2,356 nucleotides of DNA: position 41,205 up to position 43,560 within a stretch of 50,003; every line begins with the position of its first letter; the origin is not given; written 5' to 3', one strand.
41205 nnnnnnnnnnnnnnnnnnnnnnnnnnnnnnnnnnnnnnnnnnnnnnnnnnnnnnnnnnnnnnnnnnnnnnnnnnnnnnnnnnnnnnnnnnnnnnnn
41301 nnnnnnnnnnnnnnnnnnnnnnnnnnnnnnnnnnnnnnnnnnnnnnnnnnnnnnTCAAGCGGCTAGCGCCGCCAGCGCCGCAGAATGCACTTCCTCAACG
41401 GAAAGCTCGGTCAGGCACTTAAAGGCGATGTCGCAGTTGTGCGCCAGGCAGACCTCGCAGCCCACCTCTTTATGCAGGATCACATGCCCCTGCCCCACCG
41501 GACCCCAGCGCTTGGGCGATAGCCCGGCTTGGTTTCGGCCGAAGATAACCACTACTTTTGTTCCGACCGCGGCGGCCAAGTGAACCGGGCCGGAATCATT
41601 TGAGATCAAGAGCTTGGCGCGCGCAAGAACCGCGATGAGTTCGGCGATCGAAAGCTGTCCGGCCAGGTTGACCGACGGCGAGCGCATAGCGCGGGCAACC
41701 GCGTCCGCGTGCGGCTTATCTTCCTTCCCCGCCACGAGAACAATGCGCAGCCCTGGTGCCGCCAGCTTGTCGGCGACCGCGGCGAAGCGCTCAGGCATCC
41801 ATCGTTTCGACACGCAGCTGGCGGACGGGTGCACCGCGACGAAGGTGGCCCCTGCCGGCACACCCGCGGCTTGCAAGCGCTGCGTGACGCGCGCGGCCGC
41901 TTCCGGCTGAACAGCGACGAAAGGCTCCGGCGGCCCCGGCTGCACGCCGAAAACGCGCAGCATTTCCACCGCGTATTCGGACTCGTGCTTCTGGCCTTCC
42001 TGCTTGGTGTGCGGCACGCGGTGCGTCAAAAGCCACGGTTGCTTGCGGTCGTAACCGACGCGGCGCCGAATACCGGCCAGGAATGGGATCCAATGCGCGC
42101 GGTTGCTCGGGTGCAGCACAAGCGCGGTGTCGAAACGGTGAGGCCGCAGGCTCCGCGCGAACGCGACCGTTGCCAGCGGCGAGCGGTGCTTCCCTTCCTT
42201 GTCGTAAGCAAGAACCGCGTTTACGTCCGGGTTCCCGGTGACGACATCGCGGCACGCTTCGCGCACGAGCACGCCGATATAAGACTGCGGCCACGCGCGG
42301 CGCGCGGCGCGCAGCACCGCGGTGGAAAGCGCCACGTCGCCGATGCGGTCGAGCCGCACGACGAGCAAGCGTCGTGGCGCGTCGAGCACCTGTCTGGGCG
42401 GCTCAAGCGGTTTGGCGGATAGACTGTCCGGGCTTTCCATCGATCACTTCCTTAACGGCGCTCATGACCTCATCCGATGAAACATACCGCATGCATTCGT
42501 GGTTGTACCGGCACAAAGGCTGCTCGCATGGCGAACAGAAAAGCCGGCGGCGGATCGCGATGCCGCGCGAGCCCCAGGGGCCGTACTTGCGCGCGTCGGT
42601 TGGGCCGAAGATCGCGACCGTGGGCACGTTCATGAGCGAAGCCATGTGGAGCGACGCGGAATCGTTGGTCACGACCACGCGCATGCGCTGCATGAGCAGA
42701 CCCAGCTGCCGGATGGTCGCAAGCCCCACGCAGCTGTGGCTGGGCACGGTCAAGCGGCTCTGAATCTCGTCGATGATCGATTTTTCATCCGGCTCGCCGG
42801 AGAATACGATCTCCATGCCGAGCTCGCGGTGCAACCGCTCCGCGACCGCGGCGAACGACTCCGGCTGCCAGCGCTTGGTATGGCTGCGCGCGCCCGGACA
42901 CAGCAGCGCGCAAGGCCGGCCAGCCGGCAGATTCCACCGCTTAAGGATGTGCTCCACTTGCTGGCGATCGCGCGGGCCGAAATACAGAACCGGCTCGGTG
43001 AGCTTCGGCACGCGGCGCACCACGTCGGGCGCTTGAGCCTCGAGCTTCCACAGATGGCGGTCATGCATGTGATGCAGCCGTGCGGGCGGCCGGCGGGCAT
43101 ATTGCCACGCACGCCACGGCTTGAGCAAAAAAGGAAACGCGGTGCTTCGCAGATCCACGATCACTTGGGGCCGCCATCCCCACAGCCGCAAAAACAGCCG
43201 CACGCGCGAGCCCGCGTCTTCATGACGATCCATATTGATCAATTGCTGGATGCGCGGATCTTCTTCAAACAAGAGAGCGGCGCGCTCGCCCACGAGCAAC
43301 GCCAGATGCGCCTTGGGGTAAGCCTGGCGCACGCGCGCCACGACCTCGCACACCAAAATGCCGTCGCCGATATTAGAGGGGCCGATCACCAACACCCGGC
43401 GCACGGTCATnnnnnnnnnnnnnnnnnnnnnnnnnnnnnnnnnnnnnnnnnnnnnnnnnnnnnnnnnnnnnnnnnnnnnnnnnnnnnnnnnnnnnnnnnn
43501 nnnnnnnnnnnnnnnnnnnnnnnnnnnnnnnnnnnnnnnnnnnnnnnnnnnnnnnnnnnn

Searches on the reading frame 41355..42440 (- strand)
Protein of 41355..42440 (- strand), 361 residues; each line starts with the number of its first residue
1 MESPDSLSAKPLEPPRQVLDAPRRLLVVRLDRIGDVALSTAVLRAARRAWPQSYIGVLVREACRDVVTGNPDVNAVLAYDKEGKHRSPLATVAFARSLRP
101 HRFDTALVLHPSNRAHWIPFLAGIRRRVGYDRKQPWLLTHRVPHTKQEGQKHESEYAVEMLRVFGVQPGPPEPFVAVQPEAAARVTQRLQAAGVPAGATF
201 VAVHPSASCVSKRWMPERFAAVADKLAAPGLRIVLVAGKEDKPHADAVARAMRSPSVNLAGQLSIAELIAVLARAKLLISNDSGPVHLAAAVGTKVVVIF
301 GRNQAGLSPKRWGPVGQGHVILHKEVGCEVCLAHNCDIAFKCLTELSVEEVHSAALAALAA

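Call 10: search_protein_families(library=pfam, proteins=[window:41355-42440:-], max_evalue=0.001)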
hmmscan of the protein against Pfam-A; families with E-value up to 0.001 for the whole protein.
window:41355-42440:- (361 aa): 2 families
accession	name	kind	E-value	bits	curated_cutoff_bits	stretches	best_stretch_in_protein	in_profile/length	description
PF01075.23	Glyco_transf_9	-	5.1e-39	134.5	22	1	93-336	3-241/247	Glycosyltransferase family 9 (heptosyltransferase)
PF02350.25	Epimerase_2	-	0.001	18.5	30.6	0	197-299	182-284/347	UDP-N-acetylglucosamine 2-epimerase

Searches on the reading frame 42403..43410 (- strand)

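Call 10: search_protein_families(library=pfam, proteins=[window:42403-43410:-], max_evalue=0.001)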
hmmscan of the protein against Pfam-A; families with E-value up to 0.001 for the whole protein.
window:42403-43410:- (335 aa): 1 family
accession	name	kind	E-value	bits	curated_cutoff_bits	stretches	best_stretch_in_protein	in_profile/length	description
PF01075.23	Glyco_transf_9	-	1.1e-26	94.1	22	1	157-303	102-244/247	Glycosyltransferase family 9 (heptosyltransferase)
